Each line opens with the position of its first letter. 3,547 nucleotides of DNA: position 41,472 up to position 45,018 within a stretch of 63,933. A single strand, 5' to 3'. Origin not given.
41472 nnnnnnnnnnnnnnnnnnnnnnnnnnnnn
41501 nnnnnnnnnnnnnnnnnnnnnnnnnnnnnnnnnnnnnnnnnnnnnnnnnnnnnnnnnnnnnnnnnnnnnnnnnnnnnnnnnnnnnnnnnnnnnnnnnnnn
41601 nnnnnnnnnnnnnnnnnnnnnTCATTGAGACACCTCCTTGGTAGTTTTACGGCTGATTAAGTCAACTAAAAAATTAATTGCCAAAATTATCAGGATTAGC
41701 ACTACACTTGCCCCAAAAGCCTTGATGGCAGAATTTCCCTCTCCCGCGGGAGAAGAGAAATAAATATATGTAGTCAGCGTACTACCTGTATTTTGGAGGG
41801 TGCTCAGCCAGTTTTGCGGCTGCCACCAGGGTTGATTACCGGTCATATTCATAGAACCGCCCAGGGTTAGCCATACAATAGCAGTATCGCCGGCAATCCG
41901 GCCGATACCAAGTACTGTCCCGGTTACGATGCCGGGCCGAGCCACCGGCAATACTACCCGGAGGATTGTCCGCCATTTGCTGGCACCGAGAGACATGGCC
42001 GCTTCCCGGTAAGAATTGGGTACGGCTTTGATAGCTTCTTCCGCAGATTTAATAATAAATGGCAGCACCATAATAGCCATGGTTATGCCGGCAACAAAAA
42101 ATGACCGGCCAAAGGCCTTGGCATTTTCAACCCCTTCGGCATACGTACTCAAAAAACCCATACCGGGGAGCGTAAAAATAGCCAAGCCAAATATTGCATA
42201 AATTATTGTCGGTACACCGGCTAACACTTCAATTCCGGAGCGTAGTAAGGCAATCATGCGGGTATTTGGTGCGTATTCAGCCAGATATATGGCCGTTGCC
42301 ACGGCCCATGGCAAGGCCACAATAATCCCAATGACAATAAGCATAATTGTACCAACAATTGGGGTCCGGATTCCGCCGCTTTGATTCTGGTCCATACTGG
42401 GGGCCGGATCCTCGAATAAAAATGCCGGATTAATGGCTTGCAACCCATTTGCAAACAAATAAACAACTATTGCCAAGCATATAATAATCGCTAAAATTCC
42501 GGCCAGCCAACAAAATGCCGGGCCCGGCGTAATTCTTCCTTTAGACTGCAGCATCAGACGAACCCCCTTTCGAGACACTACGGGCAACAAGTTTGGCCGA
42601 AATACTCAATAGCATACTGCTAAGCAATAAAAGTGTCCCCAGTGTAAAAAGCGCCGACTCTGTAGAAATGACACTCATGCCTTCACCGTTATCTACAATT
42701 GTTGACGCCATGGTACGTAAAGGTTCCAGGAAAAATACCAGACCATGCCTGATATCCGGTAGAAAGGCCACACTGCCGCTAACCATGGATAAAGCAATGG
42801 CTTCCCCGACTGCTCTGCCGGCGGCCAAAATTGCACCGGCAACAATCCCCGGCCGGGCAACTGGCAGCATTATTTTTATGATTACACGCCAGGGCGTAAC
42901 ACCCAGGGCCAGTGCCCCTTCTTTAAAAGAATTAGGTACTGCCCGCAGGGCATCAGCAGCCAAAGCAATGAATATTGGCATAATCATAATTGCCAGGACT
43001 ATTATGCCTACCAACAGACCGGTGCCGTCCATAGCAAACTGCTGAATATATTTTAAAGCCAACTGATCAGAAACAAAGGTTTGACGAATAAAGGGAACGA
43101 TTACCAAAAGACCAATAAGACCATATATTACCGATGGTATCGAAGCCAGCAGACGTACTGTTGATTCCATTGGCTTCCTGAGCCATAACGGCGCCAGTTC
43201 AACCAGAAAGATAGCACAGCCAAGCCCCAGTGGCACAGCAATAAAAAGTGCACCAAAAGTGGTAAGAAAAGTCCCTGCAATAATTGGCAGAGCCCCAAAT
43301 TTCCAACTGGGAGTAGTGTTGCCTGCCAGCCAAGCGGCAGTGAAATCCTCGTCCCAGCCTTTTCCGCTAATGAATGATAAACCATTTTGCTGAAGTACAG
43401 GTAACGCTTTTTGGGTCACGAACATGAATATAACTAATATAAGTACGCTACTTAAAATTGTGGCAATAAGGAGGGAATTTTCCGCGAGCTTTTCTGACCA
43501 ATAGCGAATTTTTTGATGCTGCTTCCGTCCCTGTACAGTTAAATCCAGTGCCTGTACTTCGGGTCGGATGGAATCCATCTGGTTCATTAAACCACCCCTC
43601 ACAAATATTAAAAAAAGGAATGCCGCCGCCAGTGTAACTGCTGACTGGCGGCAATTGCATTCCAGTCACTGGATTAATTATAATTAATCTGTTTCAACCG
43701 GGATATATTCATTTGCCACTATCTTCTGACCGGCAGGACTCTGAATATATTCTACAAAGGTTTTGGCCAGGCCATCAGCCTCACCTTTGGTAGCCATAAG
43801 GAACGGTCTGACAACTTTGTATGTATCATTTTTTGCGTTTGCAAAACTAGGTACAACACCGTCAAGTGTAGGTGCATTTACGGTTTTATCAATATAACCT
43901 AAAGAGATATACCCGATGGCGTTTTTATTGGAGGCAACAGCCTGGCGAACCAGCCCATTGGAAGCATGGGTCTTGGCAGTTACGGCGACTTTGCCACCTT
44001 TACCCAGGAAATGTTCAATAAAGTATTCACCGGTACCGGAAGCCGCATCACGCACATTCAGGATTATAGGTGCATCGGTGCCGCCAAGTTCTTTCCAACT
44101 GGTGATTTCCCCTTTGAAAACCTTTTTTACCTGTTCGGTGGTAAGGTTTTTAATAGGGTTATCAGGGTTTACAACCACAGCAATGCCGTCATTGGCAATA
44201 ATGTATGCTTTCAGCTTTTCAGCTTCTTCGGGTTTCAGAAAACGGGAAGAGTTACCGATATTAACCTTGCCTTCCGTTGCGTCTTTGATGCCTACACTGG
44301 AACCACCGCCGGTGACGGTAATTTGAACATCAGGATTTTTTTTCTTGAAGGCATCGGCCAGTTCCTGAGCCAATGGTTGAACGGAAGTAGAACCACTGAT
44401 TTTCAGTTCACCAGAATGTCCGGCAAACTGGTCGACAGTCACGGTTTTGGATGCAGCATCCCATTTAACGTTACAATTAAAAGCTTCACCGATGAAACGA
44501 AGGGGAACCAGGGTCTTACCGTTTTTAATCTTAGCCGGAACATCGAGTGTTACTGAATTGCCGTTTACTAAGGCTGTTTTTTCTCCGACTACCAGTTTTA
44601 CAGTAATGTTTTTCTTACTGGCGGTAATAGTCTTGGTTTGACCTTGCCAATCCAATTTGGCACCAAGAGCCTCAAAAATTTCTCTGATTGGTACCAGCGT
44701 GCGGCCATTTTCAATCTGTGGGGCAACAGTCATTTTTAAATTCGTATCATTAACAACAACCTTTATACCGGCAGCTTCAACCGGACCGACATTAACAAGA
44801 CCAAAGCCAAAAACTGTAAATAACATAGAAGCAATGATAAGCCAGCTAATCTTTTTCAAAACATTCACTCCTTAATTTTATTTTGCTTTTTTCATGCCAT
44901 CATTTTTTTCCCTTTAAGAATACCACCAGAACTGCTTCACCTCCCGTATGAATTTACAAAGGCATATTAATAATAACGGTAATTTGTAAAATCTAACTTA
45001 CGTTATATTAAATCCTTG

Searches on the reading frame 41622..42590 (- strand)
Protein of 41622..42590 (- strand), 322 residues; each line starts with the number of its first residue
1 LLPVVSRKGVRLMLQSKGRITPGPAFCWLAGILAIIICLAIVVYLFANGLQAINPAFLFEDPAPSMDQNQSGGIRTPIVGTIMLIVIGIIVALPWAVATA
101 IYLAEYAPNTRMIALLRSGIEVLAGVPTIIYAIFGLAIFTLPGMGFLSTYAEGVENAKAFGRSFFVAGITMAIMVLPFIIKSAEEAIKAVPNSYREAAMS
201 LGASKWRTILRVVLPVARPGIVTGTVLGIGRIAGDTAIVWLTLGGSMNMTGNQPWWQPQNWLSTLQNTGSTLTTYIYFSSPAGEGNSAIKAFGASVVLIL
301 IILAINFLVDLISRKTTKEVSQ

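Call 4: search_protein_families(library=pfam, proteins=[window:41622-42590:-])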
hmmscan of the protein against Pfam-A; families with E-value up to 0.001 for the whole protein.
window:41622-42590:- (322 aa): 1 family
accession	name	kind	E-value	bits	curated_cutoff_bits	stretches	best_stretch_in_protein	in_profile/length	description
PF00528.27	BPD_transp_1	-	1.8e-18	67.4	26.4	1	97-314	2-180/184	Binding-protein-dependent transport system inner membrane component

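Call 5: search_protein_families(library=ncbifam, proteins=[window:41622-42590:-])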
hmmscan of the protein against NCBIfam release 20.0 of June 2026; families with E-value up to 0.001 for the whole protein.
window:41622-42590:- (322 aa): 30 families (the best 25 are shown)
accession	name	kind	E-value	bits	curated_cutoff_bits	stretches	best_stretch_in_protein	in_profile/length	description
TIGR00974.1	3a0107s02c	equivalog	4.2e-68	229.4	193.45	1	26-316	7-270/272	phosphate ABC transporter permease PstA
TIGR02138.1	phosphate_pstC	equivalog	3.3e-52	177.4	196.45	1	27-315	8-294/296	phosphate ABC transporter permease subunit PstC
NF008430.0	PRK11268.1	equivalog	1.3e-25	90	439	1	39-315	46-292/295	phosphate ABC transporter permease PstA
NF008435.0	PRK11275.1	equivalog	8.8e-24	84.1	502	1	27-265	23-271/319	phosphate ABC transporter permease PstC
TIGR02141.1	modB_ABC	equivalog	4.5e-12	46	182.6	1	83-247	5-162/208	molybdate ABC transporter permease subunit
TIGR01581.1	Mo_ABC_porter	hypoth_equivalog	3.3e-11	43.1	210.3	1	74-246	23-184/225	ABC transporter permease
NF006939.0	PRK09421.1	equivalog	3.5e-11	42.9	262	1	84-235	18-164/230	molybdate ABC transporter permease subunit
TIGR00969.1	3a0106s02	subfamily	1.2e-10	41.3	240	1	81-240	66-219/272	sulfate ABC transporter permease subunit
NF008208.0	PRK10971.1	equivalog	4e-10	39.6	415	1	121-241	101-217/277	sulfate/thiosulfate ABC transporter permease CysT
TIGR02139.1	permease_CysT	equivalog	1.2e-09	38.2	246.1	1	63-239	45-207/265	sulfate ABC transporter permease subunit CysT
NF007044.0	PRK09497.1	equivalog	3.8e-09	36.4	348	1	169-235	155-221/285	spermidine/putrescine ABC transporter permease PotB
TIGR03226.1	PhnU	equivalog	3.7e-08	33.2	283.45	1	168-233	181-248/311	2-aminoethylphosphonate ABC transporter permease subunit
TIGR02140.1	permease_CysW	equivalog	3.9e-08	33.1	329.1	1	77-239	48-204/261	sulfate ABC transporter permease subunit CysW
NF011624.0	PRK15050.1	equivalog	1.1e-07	31.3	247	1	70-229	67-226/297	2-aminoethylphosphonate ABC transporter permease subunit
NF007047.0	PRK09500.1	equivalog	1.3e-06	28.2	326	1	162-231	129-195/257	spermidine/putrescine ABC transporter permease PotC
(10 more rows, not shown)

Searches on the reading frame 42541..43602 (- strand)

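Call 4: search_protein_families(library=pfam, proteins=[window:42541-43602:-])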
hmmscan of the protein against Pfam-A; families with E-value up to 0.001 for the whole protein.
window:42541-43602:- (353 aa): 1 family
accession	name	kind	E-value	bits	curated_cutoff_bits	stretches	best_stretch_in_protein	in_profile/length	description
PF00528.27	BPD_transp_1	-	9e-18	65.1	26.4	1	123-344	2-183/184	Binding-protein-dependent transport system inner membrane component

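Call 5: search_protein_families(library=ncbifam, proteins=[window:42541-43602:-])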
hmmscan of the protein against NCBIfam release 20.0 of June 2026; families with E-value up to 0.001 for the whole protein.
window:42541-43602:- (353 aa): 21 families
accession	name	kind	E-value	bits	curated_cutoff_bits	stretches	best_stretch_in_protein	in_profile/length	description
TIGR02138.1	phosphate_pstC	equivalog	2e-73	247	196.45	1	39-342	3-294/296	phosphate ABC transporter permease subunit PstC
NF008435.0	PRK11275.1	equivalog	6.6e-41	140.4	502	1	46-343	25-313/319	phosphate ABC transporter permease PstC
TIGR00974.1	3a0107s02c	equivalog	2.9e-39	134.9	193.45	1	47-344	11-271/272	phosphate ABC transporter permease PstA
NF008430.0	PRK11268.1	equivalog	1.8e-13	50.2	439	1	103-281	78-238/295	phosphate ABC transporter permease PstA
NF006939.0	PRK09421.1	equivalog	3.3e-13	49.6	262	1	117-270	21-167/230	molybdate ABC transporter permease subunit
TIGR01581.1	Mo_ABC_porter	hypoth_equivalog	2.3e-12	46.9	210.3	1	111-279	26-186/225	ABC transporter permease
TIGR02141.1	modB_ABC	equivalog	2.3e-11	43.7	182.6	1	112-279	4-163/208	molybdate ABC transporter permease subunit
TIGR00969.1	3a0106s02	subfamily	3.4e-10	39.9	240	1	107-286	58-233/272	sulfate ABC transporter permease subunit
NF038017.1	ABC_perm1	subfamily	4.4e-08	33.3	100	1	116-279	6-154/184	ABC transporter permease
NF008208.0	PRK10971.1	equivalog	1.9e-07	30.9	415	1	183-290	126-234/277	sulfate/thiosulfate ABC transporter permease CysT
TIGR02140.1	permease_CysW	equivalog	2.1e-07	30.7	329.1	1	132-278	72-211/261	sulfate ABC transporter permease subunit CysW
TIGR02139.1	permease_CysT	equivalog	8.3e-07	28.9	246.1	1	111-289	55-225/265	sulfate ABC transporter permease subunit CysT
NF007963.0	PRK10683.1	equivalog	1.3e-06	28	489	1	198-277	189-265/317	putrescine ABC transporter permease PotH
NF040839.1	tungstate_WtpB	equivalog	1.9e-06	27.7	340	1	116-286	54-211/251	tungstate ABC transporter permease WtpB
TIGR03416.1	ABC_choXWV_perm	equivalog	4.1e-06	26.5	363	1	189-257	143-211/267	choline ABC transporter permease subunit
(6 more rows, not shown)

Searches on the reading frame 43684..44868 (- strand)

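Call 4: search_protein_families(library=pfam, proteins=[window:43684-44868:-])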
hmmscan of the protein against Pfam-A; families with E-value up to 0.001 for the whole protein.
window:43684-44868:- (394 aa): 5 families
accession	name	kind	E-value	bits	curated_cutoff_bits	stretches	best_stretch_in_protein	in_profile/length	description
PF12849.12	PBP_like_2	-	1.3e-42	146.9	27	1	151-378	8-266/267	PBP superfamily domain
PF07833.16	Cu_amine_oxidN1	-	7e-42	142.2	24.2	1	38-145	1-108/108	Copper amine oxidase N-terminal domain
PF12727.12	PBP_like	-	3e-12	46.5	27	1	171-325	1-153/193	PBP superfamily domain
PF13531.11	SBP_bac_11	-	1.1e-11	45.4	25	1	155-385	1-222/227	Bacterial extracellular solute-binding protein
PF01547.30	SBP_bac_1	-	6.4e-11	43.2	26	1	166-382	9-307/307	Bacterial extracellular solute-binding protein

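Call 5: search_protein_families(library=ncbifam, proteins=[window:43684-44868:-])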
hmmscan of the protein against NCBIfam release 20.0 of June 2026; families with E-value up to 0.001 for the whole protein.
window:43684-44868:- (394 aa): 5 families
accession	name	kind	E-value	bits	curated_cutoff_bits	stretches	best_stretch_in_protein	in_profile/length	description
TIGR02136.1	ptsS_2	subfamily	5.4e-69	232.6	206.6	1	132-390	21-294/295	phosphate ABC transporter substrate-binding protein PstS family protein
TIGR00975.1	3a0107s03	equivalog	3.8e-13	49.2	205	1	156-330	2-204/315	phosphate ABC transporter substrate-binding protein PstS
NF011285.0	PRK14696.1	equivalog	2.3e-10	39.3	1278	1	56-134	35-113/757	primary-amine oxidase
TIGR04505.1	PtsS_plasma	equivalog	8.1e-09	35.3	175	1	233-336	161-274/334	phosphate ABC transporter substrate-binding protein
TIGR03339.1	phn_lysR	subfamily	0.00089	18.6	341.1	0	152-243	86-172/279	aminoethylphosphonate catabolism associated LysR family transcriptional regulator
